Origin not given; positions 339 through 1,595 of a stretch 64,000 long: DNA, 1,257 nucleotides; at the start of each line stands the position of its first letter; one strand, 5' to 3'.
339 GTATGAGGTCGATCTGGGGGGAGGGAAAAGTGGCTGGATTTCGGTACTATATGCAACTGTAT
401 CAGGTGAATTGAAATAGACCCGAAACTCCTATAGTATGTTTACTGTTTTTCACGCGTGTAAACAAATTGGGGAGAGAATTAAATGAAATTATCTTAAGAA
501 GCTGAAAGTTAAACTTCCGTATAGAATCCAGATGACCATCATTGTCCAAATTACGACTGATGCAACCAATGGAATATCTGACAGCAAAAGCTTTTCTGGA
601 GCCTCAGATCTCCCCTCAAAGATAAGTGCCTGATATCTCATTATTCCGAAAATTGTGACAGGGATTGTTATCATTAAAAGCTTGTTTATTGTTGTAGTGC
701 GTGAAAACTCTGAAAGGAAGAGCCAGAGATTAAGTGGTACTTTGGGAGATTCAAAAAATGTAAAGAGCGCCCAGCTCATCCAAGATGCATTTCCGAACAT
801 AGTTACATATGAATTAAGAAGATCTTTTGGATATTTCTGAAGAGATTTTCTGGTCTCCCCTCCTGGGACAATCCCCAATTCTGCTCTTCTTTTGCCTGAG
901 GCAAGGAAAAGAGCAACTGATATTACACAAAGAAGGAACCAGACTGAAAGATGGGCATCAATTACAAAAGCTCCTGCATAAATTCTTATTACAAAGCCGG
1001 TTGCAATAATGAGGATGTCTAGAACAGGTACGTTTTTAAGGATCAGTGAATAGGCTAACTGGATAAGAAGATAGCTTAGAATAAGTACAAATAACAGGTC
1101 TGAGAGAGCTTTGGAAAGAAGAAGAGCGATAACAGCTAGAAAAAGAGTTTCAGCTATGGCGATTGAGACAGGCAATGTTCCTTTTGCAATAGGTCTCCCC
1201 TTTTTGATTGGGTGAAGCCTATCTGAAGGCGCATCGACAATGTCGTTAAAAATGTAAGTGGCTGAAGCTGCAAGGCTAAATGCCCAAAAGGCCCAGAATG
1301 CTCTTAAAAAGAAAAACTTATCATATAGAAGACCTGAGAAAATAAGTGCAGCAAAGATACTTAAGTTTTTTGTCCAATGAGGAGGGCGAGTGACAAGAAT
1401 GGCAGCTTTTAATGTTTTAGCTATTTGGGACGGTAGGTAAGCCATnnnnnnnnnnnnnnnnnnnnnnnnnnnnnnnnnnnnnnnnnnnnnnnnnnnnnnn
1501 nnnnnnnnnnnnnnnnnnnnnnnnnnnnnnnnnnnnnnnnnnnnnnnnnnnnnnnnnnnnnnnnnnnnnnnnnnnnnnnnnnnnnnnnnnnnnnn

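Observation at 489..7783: Carrier-lipid glycan cluster: UbiA prenyltransferase + WecA-like + 2 GT-C + processive GT2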

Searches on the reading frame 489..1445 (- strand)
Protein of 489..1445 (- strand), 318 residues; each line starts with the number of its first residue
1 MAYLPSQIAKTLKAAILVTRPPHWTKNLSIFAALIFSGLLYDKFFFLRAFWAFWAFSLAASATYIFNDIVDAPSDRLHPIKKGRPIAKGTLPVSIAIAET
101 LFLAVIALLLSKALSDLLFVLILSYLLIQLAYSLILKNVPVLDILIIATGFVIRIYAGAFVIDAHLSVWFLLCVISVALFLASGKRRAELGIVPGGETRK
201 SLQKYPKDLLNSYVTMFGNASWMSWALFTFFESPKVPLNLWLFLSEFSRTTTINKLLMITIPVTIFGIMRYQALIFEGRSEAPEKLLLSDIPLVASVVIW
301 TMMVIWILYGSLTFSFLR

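Call 3: search_protein_families(library=pfam, proteins=[window:489-1445:-], max_evalue=0.01)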
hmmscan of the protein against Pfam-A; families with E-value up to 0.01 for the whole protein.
window:489-1445:- (318 aa): 1 family
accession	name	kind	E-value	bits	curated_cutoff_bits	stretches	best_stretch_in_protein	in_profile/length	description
PF01040.23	UbiA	-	3.7e-19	69.4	34.2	1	43-180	16-153/250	UbiA prenyltransferase family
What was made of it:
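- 489..1445 (-): UbiA-superfamily polyprenyl-phosphate 5-phosphoribosyltransferase (PPPRS, Rv3806c-like). Predicted reaction: polyprenyl-P + PRPP gives polyprenyl-P-ribose-5-P. Pfam UbiA, 69 bits (call 3).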

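Call 4: search_protein_families(library=ncbifam, proteins=[window:489-1445:-], max_evalue=0.01)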
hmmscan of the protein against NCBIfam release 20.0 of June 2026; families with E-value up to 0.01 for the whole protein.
window:489-1445:- (318 aa): 14 families
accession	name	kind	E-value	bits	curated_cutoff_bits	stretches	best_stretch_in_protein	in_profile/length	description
NF008977.0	PRK12324.1-2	equivalog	6.5e-62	209.6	234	1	16-313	6-292/297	decaprenyl-phosphate phosphoribosyltransferase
NF008978.0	PRK12324.1-4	equivalog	2.1e-60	204.3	207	1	11-307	31-318/322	decaprenyl-phosphate phosphoribosyltransferase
NF006088.0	PRK08238.1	equivalog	1.3e-44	152.7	351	1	10-198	190-378/482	UbiA family prenyltransferase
NF008976.0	PRK12324.1-1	equivalog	1.5e-42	146.1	474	1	11-304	16-299/306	decaprenyl-phosphate phosphoribosyltransferase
NF009523.0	PRK12884.1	equivalog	1.9e-09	37.1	269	1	30-176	19-164/279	prenyltransferase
TIGR01475.1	ubiA_other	subfamily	1.6e-06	27.8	180.8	1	45-182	34-172/282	UbiA-like polyprenyltransferase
TIGR01473.1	cyoE_ctaB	equivalog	1.1e-05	25.4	210.3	1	44-146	32-136/281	heme o synthase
NF009522.0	PRK12883.1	equivalog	3.3e-05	23.5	353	1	50-175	40-164/279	geranylgeranylglycerol-phosphate geranylgeranyltransferase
NF009521.0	PRK12882.1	equivalog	8.6e-05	21.9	296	1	27-177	22-168/280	geranylgeranylglycerol-phosphate geranylgeranyltransferase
NF009515.0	PRK12874.1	equivalog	0.00025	20.5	392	1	31-182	28-181/291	4-hydroxybenzoate polyprenyltransferase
TIGR01474.1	ubiA_proteo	equivalog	0.0004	20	275.45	1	57-160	51-155/282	4-hydroxybenzoate octaprenyltransferase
NF041585.1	MqnP_Cj_Hp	exception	0.0015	18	375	1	58-182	51-174/281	menaquinone biosynthesis prenyltransferase MqnP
NF003349.0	PRK04375.1-2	equivalog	0.0056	15.9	246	1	51-146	63-160/318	heme o synthase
NF005742.0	PRK07566.1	equivalog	0.0059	15.7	313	1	58-172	77-193/315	chlorophyll synthase ChlG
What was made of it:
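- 489..1445 (-): Other UbiA families score 37 bits or less (call 4).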

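Call 12: search_solved_structures(query=window:489-1445:-, max_evalue=0.01, show_alignments=1)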
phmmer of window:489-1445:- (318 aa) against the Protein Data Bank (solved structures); distinct sequences matched with E-value up to 0.01: 2.
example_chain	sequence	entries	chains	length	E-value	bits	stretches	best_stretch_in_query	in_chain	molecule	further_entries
8j8j_D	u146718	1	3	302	1e-32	117.1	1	13-231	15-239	Decaprenyl-phosphate phosphoribosyltransferase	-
8j8k_A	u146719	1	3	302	8.9e-24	87.8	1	13-231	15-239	Decaprenyl-phosphate phosphoribosyltransferase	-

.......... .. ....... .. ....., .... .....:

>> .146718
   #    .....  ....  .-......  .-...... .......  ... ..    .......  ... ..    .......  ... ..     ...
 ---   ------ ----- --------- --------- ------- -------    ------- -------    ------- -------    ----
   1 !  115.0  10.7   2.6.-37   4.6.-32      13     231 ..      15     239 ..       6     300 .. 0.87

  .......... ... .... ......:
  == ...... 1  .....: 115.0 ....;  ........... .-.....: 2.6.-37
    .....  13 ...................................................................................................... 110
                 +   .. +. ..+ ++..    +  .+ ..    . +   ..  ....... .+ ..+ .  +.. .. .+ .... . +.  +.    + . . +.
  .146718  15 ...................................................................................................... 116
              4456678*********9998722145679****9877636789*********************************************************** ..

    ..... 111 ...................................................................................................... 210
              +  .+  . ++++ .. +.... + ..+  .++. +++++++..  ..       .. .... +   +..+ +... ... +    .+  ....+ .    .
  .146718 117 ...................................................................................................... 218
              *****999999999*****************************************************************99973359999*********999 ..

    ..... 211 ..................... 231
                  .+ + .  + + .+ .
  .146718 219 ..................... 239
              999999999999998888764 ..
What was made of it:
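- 489..1445 (-): Sole PDB hit is 8j8j, Rv3806c, E=1e-32 (call 12).
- Calls 4 and 12. The UbiA protein's closest characterised relative is the mycobacterial enzyme (calls 4, 12).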

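Call 15: find_encoding_contigs(protein=window:489-1445:-, flank=10000, max_places=6)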
Protein window:489-1445:- (318 aa): 1 contig read that carries it; 1 place shown.
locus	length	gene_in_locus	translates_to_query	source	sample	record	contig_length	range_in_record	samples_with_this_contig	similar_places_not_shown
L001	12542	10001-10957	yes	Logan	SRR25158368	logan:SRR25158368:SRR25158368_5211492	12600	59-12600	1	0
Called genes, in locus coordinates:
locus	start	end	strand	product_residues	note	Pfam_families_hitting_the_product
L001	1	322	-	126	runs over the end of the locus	?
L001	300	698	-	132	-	-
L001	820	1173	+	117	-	PF01371:Trp_repressor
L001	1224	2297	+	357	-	-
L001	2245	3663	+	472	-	PF00133:tRNA-synt_1, PF01406:tRNA-synt_1e (weak), PF09334:tRNA-synt_1g, PF00133:tRNA-synt_1, PF01406:tRNA-synt_1e (weak)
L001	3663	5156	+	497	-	PF13632:Glyco_trans_2_3 (weak)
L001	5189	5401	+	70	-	-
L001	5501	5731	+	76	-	-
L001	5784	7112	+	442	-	PF13231:PMT_2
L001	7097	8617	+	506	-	-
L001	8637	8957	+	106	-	-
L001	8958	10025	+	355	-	PF00953:Glycos_transf_4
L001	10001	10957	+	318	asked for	PF01040:UbiA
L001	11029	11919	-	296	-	PF08308:PEGA, PF08239:SH3_3 (weak)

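Call 16: find_related_loci(query=window:489-1445:-, collection=genome_contigs, flank=10000)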
Query window:489-1445:- (318 aa) in genome_contigs; peptide patterns used: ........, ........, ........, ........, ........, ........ (x = any residue, [..] = any of these).
415 stretches matched a pattern; 166 encode a relative of the query (tblastn E <= 1e-3); the best 80 are kept; 80 distinct loci.
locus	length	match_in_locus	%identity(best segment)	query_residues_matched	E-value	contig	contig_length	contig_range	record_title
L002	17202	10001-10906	69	15-315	1e-136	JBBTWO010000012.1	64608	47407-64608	MAG: Patescibacteria group bacterium isolate H41-bin046_1 H41_bin046_1_000000000012, whole genome shotgun sequence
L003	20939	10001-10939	69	1-316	4e-136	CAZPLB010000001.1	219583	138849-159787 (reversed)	MAG TPA_asm: uncultured Gammaproteobacteria bacterium isolate SRP200132_co2_495 genome assembly, contig: NODE_5_length_2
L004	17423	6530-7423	66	16-312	3e-133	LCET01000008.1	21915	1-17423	MAG: Candidatus Woesebacteria bacterium GW2011_GWC1_42_9 UV51_C0008, whole genome shotgun sequence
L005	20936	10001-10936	65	3-312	1e-132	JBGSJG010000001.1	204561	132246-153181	MAG: Patescibacteria group bacterium isolate JTS-AC151 k141_990513, whole genome shotgun sequence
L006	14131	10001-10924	65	1-313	3e-132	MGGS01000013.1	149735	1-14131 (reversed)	MAG: Candidatus Woesebacteria bacterium RIFCSPHIGHO2_02_FULL_42_20 rifcsphigho2_02_scaffold_352, whole genome shotgun se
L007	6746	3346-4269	66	10-316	2e-130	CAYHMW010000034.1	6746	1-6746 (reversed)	MAG TPA_asm: uncultured Gammaproteobacteria bacterium isolate ERP119705_co13_486 genome assembly, contig: NODE_14197_len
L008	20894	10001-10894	67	15-311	5e-130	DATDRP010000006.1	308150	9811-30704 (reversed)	MAG TPA_asm: Patescibacteria group bacterium isolate SMAG_U7980 k141_3649721, whole genome shotgun sequence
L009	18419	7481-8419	65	1-312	1e-129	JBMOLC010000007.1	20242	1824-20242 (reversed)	MAG: Patescibacteria group bacterium isolate Betzabe_MAG014 MAG014_7, whole genome shotgun sequence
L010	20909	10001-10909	66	11-312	8e-130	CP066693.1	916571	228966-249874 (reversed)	MAG: Candidatus Woesebacteria bacterium isolate NC_groundwater_896_Pr1_S2p5_35_35 chromosome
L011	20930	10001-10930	67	1-313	3e-128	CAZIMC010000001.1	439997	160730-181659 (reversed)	MAG TPA_asm: uncultured Gammaproteobacteria bacterium isolate SRP170004_co1_20 genome assembly, contig: NODE_13_length_4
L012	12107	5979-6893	65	14-316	2e-127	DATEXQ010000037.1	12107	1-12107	MAG TPA_asm: Patescibacteria group bacterium isolate SMAG_U8423 k141_222281, whole genome shotgun sequence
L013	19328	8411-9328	62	1-313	1e-127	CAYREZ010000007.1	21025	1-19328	MAG TPA_asm: uncultured Gammaproteobacteria bacterium isolate SRP050083_co1_461 genome assembly, contig: NODE_978_length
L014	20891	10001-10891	70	15-310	2e-127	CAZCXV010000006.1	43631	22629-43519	MAG TPA_asm: uncultured Gammaproteobacteria bacterium isolate SRP062349_co2_267 genome assembly, contig: NODE_506_length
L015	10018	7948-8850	62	15-313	9e-126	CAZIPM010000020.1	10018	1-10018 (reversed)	MAG TPA_asm: uncultured Gammaproteobacteria bacterium isolate SRP050083_co2_604 genome assembly, contig: NODE_5424_lengt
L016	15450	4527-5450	63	1-313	1e-125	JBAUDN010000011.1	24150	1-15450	MAG: Microgenomates group bacterium isolate MFD13099_ilm_asm_bin3 k127_81606, whole genome shotgun sequence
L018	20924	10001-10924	65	6-313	9e-126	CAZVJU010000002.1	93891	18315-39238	MAG TPA_asm: uncultured Gammaproteobacteria bacterium isolate SRP050083_co3_9 genome assembly, contig: NODE_85_length_93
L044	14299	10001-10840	64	36-315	4e-118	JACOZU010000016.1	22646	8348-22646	MAG: Candidatus Woesebacteria bacterium isolate NC_groundwater_213_Ag_S-0.1um_45_9 S4_GD2017_2_S1_scaffold_6477, whole g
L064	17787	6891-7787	60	16-312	2e-117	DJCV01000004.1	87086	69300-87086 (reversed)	MAG TPA_asm: Candidatus Woesebacteria bacterium UBA5941 UBA5941_contig_40, whole genome shotgun sequence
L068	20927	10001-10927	47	10-309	2e-82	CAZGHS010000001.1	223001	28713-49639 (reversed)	MAG TPA_asm: uncultured Gammaproteobacteria bacterium isolate SRP286056_co1_760 genome assembly, contig: NODE_20_length_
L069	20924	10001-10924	64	1-313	4e-130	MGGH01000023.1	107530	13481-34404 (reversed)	MAG: Candidatus Woesebacteria bacterium RIFCSPHIGHO2_01_FULL_39_23 rifcsphigho2_01_scaffold_349, whole genome shotgun se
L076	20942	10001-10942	46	6-309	2e-79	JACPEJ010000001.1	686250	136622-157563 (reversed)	MAG: Candidatus Blackburnbacteria bacterium isolate NC_groundwater_332_Ag_B-0.1um_41_18 GD18-4_B1_scaffold_152758, whole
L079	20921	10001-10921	48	20-316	1e-76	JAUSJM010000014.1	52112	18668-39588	MAG: bacterium isolate E14_metabat.bin.301 E14_k141_1477453, whole genome shotgun sequence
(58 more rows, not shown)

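Call 54: search_protein_families(library=pfam, alignment_id=A4, max_evalue=0.0001)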
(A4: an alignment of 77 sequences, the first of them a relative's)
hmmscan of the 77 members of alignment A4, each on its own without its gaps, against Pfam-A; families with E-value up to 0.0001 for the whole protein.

A. member 1, L018:4473-5621:- (383 aa): 7 families
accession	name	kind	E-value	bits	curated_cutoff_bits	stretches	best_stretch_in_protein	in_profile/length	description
PF16363.11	GDP_Man_Dehyd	-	2.2e-56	192.2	27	1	60-363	1-331/332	GDP-mannose 4,6 dehydratase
PF01370.27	Epimerase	-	3.6e-54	184.1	20.9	1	59-301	1-240/240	NAD dependent epimerase/dehydratase family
PF01073.25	3Beta_HSD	-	6.5e-14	52.1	22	1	60-280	1-221/280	3-beta hydroxysteroid dehydrogenase/isomerase family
PF04321.23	RmlD_sub_bind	-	7.5e-13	48.6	27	1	58-326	2-239/287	RmlD substrate binding domain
PF02719.21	Polysacc_synt_2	-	6.1e-09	35.9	20.2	0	59-176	1-127/293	Polysaccharide biosynthesis protein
PF07993.18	NAD_binding_4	-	2e-08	34.2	20.1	1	61-234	1-205/258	Male sterility protein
PF00106.31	adh_short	-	1.9e-05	24.7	26.6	1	58-167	2-121/195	short chain dehydrogenase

B. families by the number of members that match (of 77 scanned): 66 families (the first 25 are shown)
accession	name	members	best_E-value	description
PF16363.11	GDP_Man_Dehyd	3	2.2e-56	GDP-mannose 4,6 dehydratase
PF01370.27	Epimerase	3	6.7e-55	NAD dependent epimerase/dehydratase family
PF00293.34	NUDIX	3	2.1e-21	NUDIX domain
PF01850.27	PIN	3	3.7e-18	PIN domain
PF01073.25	3Beta_HSD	3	2.3e-14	3-beta hydroxysteroid dehydrogenase/isomerase family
PF02719.21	Polysacc_synt_2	3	3.5e-13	Polysaccharide biosynthesis protein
PF04321.23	RmlD_sub_bind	3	7.5e-13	RmlD substrate binding domain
PF07993.18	NAD_binding_4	3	6.2e-10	Male sterility protein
PF03023.19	MurJ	2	9.5e-74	Lipid II flippase MurJ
PF00009.33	GTP_EFTU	2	1.1e-55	Elongation factor Tu GTP binding domain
PF06421.17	LepA_C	2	7.4e-46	GTP-binding protein LepA C-terminus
PF06271.18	RDD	2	3.9e-20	RDD family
PF00679.30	EFG_C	2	1.7e-19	Elongation factor G C-terminus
PF13376.11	OmdA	2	2.1e-16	Bacteriocin-protection, YdeI or OmpD-Associated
PF01649.23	Ribosomal_S20p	2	3.4e-15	Ribosomal protein S20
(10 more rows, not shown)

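Call 58: search_protein_families(library=pfam, proteins=[L068:6698-8500:+, L076:5370-7067:+, L079:6744-8540:+, L064:2950-3984:+, L006:4580-5737:+, L044:4749-5885:+, L014:5358-6245:+, L069:3899-4774:+], max_evalue=0.01)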
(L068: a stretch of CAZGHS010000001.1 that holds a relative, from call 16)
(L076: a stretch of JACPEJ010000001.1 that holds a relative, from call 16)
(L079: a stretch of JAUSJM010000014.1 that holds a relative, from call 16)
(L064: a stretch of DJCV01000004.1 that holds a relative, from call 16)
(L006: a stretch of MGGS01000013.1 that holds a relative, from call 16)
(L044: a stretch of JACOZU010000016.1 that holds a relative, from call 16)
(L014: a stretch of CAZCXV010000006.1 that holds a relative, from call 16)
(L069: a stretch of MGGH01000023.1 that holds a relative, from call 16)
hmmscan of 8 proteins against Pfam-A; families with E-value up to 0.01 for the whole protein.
L068:6698-8500:+ (601 aa): 8 families
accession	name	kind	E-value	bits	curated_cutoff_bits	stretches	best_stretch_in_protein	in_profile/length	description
PF00009.33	GTP_EFTU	-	1.1e-55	188.6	26.5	1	3-180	2-187/188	Elongation factor Tu GTP binding domain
PF06421.17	LepA_C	-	2.2e-44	150.4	29.7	1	493-597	2-106/107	GTP-binding protein LepA C-terminus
PF00679.30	EFG_C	-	1.7e-19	70.1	27.9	1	404-489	2-87/89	Elongation factor G C-terminus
PF00071.28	Ras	-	1e-05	25.6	21.6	1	53-179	31-160/162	Ras family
PF14492.12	EFG_III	-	0.00018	21.9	27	1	305-379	3-74/75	Elongation Factor G, domain III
PF01926.29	MMR_HSR1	-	0.00021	21.8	21.9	1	13-131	8-113/113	50S ribosome-binding GTPase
PF03144.31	GTP_EFTU_D2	-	0.005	17.7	30.3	0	204-273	1-72/73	Elongation factor Tu domain 2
PF02421.24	FeoB_N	-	0.0098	15.9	27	0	64-175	41-156/156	Ferrous iron transport protein B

L076:5370-7067:+ (566 aa): 1 family
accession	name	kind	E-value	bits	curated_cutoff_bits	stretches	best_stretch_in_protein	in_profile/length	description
PF10131.15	PTPS_related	-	2.9e-08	33.1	26.4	1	76-363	3-268/621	6-pyruvoyl-tetrahydropterin synthase related domain; membrane protein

L079:6744-8540:+ (599 aa): 1 family
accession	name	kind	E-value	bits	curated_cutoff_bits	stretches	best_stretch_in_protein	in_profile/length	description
PF13632.12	Glyco_trans_2_3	-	0.0036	17.6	27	1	299-492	3-178/198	Glycosyl transferase family group 2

L064:2950-3984:+ (345 aa): 3 families
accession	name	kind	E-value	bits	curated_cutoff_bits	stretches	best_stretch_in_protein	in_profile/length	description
PF07478.18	Dala_Dala_lig_C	-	2.6e-12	47.1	24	1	115-318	1-203/204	D-ala D-ala ligase C-terminus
PF02655.19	ATP-grasp_3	-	3.4e-06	27.7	23.2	1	108-286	3-155/160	ATP-grasp domain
PF08443.16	RimK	-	0.006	16.6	21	0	107-210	2-102/188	RimK-like ATP-grasp domain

L006:4580-5737:+ (386 aa): 0 families

L044:4749-5885:+ (379 aa): 0 families

L014:5358-6245:+ (296 aa): 2 families
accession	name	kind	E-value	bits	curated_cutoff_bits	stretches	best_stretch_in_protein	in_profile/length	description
PF03476.21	MOSC_N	-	1.5e-30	105.9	25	1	24-138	2-118/119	MOSC N-terminal beta barrel domain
PF03473.23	MOSC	-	1.6e-22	80.2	22.7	1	159-283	3-119/120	MOSC domain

L069:3899-4774:+ (292 aa): 4 families
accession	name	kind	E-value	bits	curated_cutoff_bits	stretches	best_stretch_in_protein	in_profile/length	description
PF18014.7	Acetyltransf_18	-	3e-29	101.7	22.7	1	162-284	1-123/124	Acetyltransferase (GNAT) domain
PF00583.31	Acetyltransf_1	-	3e-11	44.1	20.7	1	35-109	14-91/116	Acetyltransferase (GNAT) family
PF13508.13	Acetyltransf_7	-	9.3e-07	29.6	27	1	54-129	4-83/84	Acetyltransferase (GNAT) domain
PF13673.13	Acetyltransf_10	-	0.0012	19.2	23.6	0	61-112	39-86/128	Acetyltransferase (GNAT) domain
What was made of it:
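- GT2 is separated from the rest by a slot that holds unrelated genes: NUDIX, PIN, LepA, MOSC and S20 (calls 54, 58).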
